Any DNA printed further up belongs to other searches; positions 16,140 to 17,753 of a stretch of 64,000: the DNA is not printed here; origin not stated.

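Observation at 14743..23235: Lower half of reductive pyrimidine catabolism clustered with alanine dehydrogenase, but no dihydropyrimidinase or beta-ureidopropionase gene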

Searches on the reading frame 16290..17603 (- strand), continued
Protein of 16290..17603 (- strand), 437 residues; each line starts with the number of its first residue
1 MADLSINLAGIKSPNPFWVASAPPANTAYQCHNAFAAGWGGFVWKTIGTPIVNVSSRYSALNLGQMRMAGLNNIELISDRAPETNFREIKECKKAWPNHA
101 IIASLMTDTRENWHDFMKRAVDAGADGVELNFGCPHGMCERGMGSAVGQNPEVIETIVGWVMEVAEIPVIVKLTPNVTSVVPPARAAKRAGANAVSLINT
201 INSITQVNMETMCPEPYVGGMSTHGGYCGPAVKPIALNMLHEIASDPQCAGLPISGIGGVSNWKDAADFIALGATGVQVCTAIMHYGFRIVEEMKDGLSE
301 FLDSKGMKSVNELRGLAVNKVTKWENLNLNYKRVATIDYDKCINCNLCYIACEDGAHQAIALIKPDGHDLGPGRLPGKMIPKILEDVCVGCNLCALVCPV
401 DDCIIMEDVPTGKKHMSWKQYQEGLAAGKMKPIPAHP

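Call 26: find_encoding_contigs(protein=P0004, flank=10000, max_places=2)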
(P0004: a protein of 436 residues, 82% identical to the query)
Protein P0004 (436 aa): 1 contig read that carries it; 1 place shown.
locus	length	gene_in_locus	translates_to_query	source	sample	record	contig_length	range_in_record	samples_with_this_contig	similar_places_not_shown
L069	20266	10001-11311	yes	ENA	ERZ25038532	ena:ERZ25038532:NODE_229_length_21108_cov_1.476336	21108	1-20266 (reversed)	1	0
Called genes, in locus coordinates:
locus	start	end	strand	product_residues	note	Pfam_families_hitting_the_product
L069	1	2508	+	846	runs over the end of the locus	PF01839:FG-GAP (faint), PF13517:FG-GAP_3 (weak), PF02638:GHL10 (weak)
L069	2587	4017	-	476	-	PF13727:CoA_binding_3, PF02397:Bac_transf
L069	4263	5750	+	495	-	PF02133:Transp_cyt_pur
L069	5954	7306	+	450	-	PF00202:Aminotran_3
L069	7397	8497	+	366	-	PF05222:AlaDh_PNT_N, PF01262:AlaDh_PNT_C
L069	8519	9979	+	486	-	PF14691:Fer4_20, PF00070:Pyr_redox (weak), PF01266:DAO (weak), PF03486:HI0933_like (weak), PF07992:Pyr_redox_2, PF12831:FAD_oxidored (weak), PF13450:NAD_binding_8, PF13738:Pyr_redox_3 (weak), +1 more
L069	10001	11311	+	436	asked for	PF01180:DHO_dh, PF01207:Dus, PF12837:Fer4_6 (faint), PF13187:Fer4_9 (faint), PF12797:Fer4_2 (faint), PF12838:Fer4_7, PF14697:Fer4_21, PF00037:Fer4 (weak), +1 more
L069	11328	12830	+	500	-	PF00171:Aldedh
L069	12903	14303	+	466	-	PF01979:Amidohydro_1, PF07969:Amidohydro_3 (weak)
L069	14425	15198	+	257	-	PF13714:PEP_mutase, PF00463:ICL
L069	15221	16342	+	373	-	PF00285:Citrate_synt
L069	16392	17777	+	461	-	PF03972:MmgE_PrpD_N, PF19305:MmgE_PrpD_C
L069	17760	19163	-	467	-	PF00989:PAS (weak), PF13426:PAS_9 (weak), PF00512:HisKA, PF02518:HATPase_c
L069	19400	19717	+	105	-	-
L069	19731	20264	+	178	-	?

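Call 29: search_protein_families(library=pfam, proteins=[L001:149-1474:+, L001:752-2026:-, L001:2118-3353:+, L001:3368-4189:+, L001:12883-13710:-, L001:13742-14398:-, L001:14568-16097:+, L001:16672-17163:+, L001:13613-14272:+], max_evalue=0.0001)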
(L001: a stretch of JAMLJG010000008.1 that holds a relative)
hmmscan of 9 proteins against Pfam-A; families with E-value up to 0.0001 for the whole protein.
L001:149-1474:+ (441 aa): 0 families

L001:752-2026:- (424 aa): 3 families
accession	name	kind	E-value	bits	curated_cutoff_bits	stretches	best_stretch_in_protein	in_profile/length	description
PF01979.26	Amidohydro_1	-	2.1e-30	106.6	25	1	49-420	1-345/345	Amidohydrolase family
PF12890.13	DHOase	-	2.4e-16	60.5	21.2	1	47-234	1-139/142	Dihydro-orotase-like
PF07969.17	Amidohydro_3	-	4e-09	36.9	29.7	0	329-419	398-470/472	Amidohydrolase family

L001:2118-3353:+ (411 aa): 11 families
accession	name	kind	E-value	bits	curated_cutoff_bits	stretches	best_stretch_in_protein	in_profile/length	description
PF13432.12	TPR_16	-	1.2e-13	51.6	32.7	2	342-395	9-60/65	Tetratricopeptide repeat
PF14559.12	TPR_19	-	2.2e-13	50.8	25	1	238-304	1-67/68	Tetratricopeptide repeat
PF07719.23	TPR_2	-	7.2e-13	48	27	0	296-329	1-34/34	Tetratricopeptide repeat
PF13431.12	TPR_17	-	1.6e-08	34.6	24.4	0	354-377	3-26/34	Tetratricopeptide repeat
PF13428.12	TPR_14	-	1.9e-08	34.6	23.5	0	335-372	6-43/44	Tetratricopeptide repeat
PF23914.1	TPR_CcmH_CycH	-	3.2e-08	34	42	1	237-317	59-142/158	Cytochrome c-type biogenesis protein H TPR domain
PF13424.12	TPR_12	-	5.6e-06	26.9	30.1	0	296-360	3-75/77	Tetratricopeptide repeat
PF13181.12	TPR_8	-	6.2e-06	26.4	25.7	0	296-329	1-34/34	Tetratricopeptide repeat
PF00515.34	TPR_1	-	2.2e-05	24.5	27.8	0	296-329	1-34/34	Tetratricopeptide repeat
PF13414.12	TPR_11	-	3.7e-05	23.8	26.8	0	340-374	4-38/42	TPR repeat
PF13371.12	TPR_9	-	9.1e-05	22.8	35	1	307-367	6-66/73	Tetratricopeptide repeat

L001:3368-4189:+ (273 aa): 2 families
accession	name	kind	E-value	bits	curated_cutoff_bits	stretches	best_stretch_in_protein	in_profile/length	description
PF12706.13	Lactamase_B_2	-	1.9e-22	80.3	27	1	39-221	3-193/200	Beta-lactamase superfamily domain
PF00753.33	Lactamase_B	-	1.1e-13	52.1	22.7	1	25-169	4-161/196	Metallo-beta-lactamase superfamily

L001:12883-13710:- (275 aa): 2 families
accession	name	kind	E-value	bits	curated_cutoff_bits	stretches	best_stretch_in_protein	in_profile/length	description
PF03446.21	NAD_binding_2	-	8.8e-24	84.8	21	1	5-149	3-156/161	NAD binding domain of 6-phosphogluconate dehydrogenase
PF14833.11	NAD_binding_11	-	4.7e-17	62.8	30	1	157-273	2-122/122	NAD-binding of NADP-dependent 3-hydroxyisobutyrate dehydrogenase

L001:13742-14398:- (218 aa): 1 family
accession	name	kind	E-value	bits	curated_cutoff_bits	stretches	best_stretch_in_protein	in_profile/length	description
PF01625.27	PMSR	-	6.2e-71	238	23.7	1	52-204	2-153/153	Peptide methionine sulfoxide reductase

L001:14568-16097:+ (509 aa): 0 families

L001:16672-17163:+ (163 aa): 0 families

L001:13613-14272:+ (219 aa): 0 families

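Call 43: find_encoding_contigs(protein=P0140, flank=10000, max_places=6)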
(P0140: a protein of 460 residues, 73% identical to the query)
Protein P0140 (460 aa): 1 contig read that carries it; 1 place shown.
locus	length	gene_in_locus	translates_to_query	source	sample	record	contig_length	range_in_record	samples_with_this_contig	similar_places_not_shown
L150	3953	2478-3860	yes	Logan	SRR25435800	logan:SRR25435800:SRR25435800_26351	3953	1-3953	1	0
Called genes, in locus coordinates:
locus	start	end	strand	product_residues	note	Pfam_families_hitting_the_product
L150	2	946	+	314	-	?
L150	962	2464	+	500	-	PF00171:Aldedh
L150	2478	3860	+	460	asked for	PF07969:Amidohydro_3 (weak), PF01979:Amidohydro_1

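Call 48: find_encoding_contigs(protein=P0145, flank=10000, max_places=4)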
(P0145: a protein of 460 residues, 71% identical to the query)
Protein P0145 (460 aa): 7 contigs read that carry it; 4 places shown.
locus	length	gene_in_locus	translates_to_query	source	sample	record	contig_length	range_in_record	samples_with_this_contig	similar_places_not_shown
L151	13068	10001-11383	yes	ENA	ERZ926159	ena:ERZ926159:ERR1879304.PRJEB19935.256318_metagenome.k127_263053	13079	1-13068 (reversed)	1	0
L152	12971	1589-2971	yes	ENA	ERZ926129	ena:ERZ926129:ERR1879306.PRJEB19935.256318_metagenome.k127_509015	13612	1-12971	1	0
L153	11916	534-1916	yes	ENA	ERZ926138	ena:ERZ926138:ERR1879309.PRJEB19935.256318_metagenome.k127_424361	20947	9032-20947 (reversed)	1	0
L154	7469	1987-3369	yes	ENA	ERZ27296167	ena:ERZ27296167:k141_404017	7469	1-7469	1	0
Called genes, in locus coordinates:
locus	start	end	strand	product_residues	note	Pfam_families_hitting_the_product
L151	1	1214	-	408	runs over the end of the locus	?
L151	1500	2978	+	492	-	PF02133:Transp_cyt_pur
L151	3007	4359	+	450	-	PF00202:Aminotran_3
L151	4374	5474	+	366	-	PF05222:AlaDh_PNT_N, PF01262:AlaDh_PNT_C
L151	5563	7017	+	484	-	PF14691:Fer4_20, PF00070:Pyr_redox (faint), PF00890:FAD_binding_2 (faint), PF01266:DAO (weak), PF03486:HI0933_like (weak), PF07992:Pyr_redox_2, PF12831:FAD_oxidored (weak), PF13450:NAD_binding_8 (weak), +1 more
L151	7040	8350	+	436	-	PF01180:DHO_dh, PF01207:Dus, PF12837:Fer4_6 (faint), PF13187:Fer4_9 (faint), PF00037:Fer4 (faint), PF12797:Fer4_2 (faint), PF12838:Fer4_7, PF14697:Fer4_21, +1 more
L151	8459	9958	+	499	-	PF00171:Aldedh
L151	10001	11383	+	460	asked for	PF07969:Amidohydro_3 (weak), PF01979:Amidohydro_1, PF07969:Amidohydro_3 (weak)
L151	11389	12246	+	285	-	PF13714:PEP_mutase, PF00463:ICL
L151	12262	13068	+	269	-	?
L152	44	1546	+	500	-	PF00171:Aldedh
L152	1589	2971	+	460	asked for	PF07969:Amidohydro_3 (weak), PF01979:Amidohydro_1, PF07969:Amidohydro_3 (weak)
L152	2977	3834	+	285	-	PF13714:PEP_mutase, PF00463:ICL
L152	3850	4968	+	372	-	PF00285:Citrate_synt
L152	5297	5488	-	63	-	-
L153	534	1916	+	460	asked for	PF07969:Amidohydro_3 (weak), PF01979:Amidohydro_1, PF07969:Amidohydro_3 (weak)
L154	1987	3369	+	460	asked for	PF07969:Amidohydro_3 (weak), PF01979:Amidohydro_1, PF07969:Amidohydro_3 (weak)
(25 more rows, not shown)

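Call 49: find_encoding_contigs(protein=P0171, flank=10000, max_places=3)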
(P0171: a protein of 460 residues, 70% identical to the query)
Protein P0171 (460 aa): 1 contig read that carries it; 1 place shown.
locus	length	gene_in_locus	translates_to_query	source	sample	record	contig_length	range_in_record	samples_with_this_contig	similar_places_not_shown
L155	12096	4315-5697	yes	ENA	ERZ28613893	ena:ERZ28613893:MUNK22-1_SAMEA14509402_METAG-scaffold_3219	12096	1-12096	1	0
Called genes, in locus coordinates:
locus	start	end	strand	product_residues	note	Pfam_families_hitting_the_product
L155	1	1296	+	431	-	?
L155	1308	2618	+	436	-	PF01180:DHO_dh, PF01207:Dus, PF13187:Fer4_9 (faint), PF00037:Fer4 (faint), PF12797:Fer4_2 (faint), PF12837:Fer4_6 (weak), PF12838:Fer4_7, PF14697:Fer4_21, +1 more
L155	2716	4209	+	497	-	PF00171:Aldedh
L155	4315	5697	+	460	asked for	PF07969:Amidohydro_3, PF01979:Amidohydro_1, PF07969:Amidohydro_3 (weak)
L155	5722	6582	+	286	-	PF13714:PEP_mutase, PF00463:ICL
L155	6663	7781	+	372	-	PF00285:Citrate_synt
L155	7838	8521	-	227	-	PF17124:ThiJ_like (faint), PF01965:DJ-1_PfpI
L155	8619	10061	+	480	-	PF03972:MmgE_PrpD_N, PF19305:MmgE_PrpD_C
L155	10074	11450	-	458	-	PF00989:PAS, PF13426:PAS_9, PF00512:HisKA, PF02518:HATPase_c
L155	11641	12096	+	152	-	?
